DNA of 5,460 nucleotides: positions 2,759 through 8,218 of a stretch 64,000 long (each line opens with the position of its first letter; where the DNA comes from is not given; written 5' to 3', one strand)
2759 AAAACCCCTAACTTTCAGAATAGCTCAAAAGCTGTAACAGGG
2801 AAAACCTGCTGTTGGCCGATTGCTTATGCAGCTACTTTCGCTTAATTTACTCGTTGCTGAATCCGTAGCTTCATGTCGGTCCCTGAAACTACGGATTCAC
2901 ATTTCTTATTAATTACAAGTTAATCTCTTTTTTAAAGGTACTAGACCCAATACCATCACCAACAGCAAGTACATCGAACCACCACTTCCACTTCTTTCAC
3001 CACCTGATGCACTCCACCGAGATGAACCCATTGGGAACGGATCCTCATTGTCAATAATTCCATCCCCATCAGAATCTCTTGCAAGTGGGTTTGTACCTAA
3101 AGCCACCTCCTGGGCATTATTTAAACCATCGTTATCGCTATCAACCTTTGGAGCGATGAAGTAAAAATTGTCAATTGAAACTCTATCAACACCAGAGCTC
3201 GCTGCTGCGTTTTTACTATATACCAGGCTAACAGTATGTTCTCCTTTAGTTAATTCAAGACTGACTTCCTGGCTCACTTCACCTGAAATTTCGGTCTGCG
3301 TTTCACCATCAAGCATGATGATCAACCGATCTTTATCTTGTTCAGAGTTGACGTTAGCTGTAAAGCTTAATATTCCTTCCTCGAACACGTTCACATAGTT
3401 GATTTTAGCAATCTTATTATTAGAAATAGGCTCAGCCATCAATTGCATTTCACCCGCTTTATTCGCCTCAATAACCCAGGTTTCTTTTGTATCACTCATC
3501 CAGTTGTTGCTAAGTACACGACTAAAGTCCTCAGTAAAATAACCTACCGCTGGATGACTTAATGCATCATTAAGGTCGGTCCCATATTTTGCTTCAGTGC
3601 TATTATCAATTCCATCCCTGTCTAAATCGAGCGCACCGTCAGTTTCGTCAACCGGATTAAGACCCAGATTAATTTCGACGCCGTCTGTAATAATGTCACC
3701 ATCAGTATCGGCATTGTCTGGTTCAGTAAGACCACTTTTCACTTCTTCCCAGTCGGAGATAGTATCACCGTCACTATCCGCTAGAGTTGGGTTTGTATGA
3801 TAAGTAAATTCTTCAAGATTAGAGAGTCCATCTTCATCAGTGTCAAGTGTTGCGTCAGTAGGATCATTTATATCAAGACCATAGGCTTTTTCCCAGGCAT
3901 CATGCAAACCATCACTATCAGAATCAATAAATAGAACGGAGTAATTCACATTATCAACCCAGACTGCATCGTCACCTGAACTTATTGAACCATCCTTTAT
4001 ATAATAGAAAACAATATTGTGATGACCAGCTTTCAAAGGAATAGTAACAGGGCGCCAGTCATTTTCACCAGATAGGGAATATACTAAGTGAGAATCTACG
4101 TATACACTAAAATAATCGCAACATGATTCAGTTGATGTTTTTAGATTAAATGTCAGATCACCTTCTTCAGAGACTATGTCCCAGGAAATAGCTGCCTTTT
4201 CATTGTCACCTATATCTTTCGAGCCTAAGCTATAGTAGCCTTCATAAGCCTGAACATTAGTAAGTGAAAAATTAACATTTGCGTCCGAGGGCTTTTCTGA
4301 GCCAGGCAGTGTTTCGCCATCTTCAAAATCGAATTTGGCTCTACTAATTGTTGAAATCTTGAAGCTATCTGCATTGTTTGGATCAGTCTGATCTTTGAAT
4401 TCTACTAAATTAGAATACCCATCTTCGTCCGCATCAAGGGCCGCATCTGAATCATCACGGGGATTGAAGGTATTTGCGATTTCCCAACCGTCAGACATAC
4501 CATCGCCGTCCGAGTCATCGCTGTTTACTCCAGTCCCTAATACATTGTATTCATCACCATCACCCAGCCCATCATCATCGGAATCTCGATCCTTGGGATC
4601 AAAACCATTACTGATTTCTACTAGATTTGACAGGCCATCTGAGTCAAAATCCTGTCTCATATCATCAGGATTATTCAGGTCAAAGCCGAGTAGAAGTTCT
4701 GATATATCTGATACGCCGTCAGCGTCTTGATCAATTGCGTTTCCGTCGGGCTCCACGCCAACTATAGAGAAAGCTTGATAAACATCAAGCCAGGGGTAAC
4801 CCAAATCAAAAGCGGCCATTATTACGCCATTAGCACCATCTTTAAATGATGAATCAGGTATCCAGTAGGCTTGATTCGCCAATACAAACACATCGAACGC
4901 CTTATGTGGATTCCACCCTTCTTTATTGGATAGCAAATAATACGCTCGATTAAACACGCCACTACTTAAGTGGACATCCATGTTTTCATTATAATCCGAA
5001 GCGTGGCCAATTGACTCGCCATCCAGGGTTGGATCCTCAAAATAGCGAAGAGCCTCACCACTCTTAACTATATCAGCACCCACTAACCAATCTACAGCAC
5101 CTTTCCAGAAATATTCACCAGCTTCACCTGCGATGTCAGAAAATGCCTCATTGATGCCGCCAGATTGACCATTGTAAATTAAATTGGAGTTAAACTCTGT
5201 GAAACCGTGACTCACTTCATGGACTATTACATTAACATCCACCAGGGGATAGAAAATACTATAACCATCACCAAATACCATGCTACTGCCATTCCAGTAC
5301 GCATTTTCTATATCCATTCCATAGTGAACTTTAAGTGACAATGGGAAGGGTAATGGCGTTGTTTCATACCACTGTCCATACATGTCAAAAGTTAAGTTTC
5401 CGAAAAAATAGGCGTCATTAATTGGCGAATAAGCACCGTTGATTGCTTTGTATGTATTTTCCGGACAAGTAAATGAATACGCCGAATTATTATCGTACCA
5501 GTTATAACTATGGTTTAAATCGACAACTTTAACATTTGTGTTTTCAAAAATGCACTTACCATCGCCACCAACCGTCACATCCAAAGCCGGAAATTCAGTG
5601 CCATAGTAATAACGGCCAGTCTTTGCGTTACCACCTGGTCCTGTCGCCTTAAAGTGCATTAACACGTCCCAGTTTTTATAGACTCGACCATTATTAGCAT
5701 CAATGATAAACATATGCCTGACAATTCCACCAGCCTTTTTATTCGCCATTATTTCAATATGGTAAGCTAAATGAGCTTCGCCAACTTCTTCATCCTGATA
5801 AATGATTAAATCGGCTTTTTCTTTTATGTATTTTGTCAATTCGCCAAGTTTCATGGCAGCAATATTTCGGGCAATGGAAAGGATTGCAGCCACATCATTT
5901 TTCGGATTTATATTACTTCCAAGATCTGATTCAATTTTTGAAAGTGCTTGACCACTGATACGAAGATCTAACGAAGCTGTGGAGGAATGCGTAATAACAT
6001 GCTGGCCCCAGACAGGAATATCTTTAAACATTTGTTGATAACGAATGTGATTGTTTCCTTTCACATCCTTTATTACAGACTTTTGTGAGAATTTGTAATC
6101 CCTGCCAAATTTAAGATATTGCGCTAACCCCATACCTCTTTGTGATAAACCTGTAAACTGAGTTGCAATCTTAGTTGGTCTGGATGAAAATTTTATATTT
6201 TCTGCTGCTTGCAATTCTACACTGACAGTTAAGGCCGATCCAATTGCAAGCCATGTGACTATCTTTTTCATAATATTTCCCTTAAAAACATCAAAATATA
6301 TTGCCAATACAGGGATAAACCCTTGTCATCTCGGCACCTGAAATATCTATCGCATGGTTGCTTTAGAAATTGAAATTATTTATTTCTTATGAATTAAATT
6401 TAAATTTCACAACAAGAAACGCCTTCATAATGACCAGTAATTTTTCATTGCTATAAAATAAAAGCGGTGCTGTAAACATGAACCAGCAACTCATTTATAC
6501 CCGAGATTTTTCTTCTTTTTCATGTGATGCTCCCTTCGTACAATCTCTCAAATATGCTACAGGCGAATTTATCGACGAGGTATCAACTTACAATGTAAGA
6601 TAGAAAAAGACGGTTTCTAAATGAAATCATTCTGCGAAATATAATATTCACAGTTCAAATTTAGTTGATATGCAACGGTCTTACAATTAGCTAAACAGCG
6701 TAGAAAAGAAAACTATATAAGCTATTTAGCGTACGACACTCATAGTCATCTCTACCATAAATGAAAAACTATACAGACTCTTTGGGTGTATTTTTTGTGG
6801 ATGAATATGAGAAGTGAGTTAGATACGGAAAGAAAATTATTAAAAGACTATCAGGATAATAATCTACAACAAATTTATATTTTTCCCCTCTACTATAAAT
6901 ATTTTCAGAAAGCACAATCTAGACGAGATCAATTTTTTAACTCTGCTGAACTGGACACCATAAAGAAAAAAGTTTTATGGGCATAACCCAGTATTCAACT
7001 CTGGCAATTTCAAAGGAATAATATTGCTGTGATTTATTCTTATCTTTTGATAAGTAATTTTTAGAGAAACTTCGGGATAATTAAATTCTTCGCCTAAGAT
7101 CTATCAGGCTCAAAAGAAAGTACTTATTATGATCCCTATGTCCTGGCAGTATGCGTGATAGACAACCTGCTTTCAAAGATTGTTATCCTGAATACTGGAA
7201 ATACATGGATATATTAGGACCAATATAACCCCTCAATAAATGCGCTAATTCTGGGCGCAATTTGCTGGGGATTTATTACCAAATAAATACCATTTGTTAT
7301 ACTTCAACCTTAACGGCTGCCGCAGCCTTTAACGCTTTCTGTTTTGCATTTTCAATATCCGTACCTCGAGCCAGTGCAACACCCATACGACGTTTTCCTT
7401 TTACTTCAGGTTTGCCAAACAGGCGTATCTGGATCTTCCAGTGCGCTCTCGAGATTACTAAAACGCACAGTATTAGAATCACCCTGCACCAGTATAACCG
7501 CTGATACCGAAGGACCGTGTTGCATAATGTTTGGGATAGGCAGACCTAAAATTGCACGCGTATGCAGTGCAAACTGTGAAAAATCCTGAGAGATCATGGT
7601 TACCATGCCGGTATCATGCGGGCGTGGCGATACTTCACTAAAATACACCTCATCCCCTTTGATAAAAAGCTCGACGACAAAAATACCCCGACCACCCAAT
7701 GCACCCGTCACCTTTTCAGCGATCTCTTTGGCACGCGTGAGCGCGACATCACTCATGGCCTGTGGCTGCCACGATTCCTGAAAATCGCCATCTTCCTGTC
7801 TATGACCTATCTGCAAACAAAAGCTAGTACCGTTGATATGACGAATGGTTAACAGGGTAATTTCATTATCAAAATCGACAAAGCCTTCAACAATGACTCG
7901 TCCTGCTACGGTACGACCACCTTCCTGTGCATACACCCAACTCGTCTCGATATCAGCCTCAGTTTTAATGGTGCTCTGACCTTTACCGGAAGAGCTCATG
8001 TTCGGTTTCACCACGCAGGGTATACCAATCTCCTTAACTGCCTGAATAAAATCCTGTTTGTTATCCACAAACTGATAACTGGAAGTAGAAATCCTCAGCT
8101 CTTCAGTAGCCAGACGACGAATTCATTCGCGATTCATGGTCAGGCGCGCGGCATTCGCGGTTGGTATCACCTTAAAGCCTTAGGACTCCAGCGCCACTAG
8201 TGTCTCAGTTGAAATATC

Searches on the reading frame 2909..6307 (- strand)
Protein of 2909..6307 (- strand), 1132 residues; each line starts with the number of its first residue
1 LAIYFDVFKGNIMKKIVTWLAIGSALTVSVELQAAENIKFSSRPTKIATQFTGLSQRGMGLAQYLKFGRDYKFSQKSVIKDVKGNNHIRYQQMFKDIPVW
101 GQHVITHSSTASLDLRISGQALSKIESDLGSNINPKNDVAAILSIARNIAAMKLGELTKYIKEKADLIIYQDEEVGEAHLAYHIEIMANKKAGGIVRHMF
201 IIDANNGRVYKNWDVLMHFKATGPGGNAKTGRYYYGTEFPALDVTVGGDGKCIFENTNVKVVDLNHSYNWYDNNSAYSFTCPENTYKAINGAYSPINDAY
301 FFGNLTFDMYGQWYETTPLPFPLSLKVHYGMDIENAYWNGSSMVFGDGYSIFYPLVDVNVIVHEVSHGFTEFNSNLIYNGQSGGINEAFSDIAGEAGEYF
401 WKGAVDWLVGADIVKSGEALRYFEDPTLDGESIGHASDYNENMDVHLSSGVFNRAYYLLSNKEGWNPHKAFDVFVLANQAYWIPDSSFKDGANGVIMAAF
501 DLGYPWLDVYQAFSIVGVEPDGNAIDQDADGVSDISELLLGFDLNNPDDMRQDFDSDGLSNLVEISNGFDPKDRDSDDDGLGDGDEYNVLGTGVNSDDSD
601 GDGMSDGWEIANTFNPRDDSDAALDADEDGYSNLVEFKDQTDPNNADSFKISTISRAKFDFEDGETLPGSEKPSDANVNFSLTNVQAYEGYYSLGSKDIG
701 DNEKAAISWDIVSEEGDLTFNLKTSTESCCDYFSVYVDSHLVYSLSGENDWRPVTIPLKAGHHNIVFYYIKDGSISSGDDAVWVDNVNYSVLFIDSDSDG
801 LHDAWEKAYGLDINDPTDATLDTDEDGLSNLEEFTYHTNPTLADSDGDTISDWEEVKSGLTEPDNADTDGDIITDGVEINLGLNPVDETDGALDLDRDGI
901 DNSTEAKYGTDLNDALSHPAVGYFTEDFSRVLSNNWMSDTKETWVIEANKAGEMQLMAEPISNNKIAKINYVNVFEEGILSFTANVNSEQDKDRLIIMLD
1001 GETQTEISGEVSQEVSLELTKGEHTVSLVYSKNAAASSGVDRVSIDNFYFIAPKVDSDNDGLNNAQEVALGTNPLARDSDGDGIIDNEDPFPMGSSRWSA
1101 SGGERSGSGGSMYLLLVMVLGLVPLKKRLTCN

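Call 9: search_protein_families(library=pfam, proteins=[window:2909-6307:-], max_evalue=0.00001)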
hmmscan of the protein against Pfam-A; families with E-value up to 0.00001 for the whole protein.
window:2909-6307:- (1132 aa): 4 families
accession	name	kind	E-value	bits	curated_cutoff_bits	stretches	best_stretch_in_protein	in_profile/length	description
PF02868.21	Peptidase_M4_C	-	4.8e-34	118.1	24.4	1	374-518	1-165/165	Thermolysin metallopeptidase, alpha-helical domain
PF01447.24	Peptidase_M4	-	5.3e-27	95.5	22.4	1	229-371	2-145/145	Thermolysin metallopeptidase, catalytic domain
PF18884.5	TSP3_bac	-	1.7e-15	56.9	25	1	1056-1075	1-20/22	Bacterial TSP3 repeat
PF07504.19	FTP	-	1.3e-09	38.2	21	1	73-108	3-38/51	Fungalysin/Thermolysin Propeptide Motif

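Call 73: find_encoding_contigs(protein=window:2909-6307:-, flank=10000, max_places=3)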
Protein window:2909-6307:- (1132 aa): no gene with exactly this product is on record in the collection.

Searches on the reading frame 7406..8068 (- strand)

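Call 9: search_protein_families(library=pfam, proteins=[window:7406-8068:-], max_evalue=0.00001)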
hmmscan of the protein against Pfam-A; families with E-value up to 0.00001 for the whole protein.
window:7406-8068:- (220 aa): 3 families
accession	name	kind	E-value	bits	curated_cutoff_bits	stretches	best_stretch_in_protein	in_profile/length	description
PF02222.28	ATP-grasp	-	1.4e-52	178.4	27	1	2-166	17-179/179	ATP-grasp domain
PF07478.18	Dala_Dala_lig_C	-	3.8e-07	30.2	24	1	6-153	27-179/204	D-ala D-ala ligase C-terminus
PF21244.3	PurT_C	-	2.6e-06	27.3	26.7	0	187-216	1-29/68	PurT, C-terminal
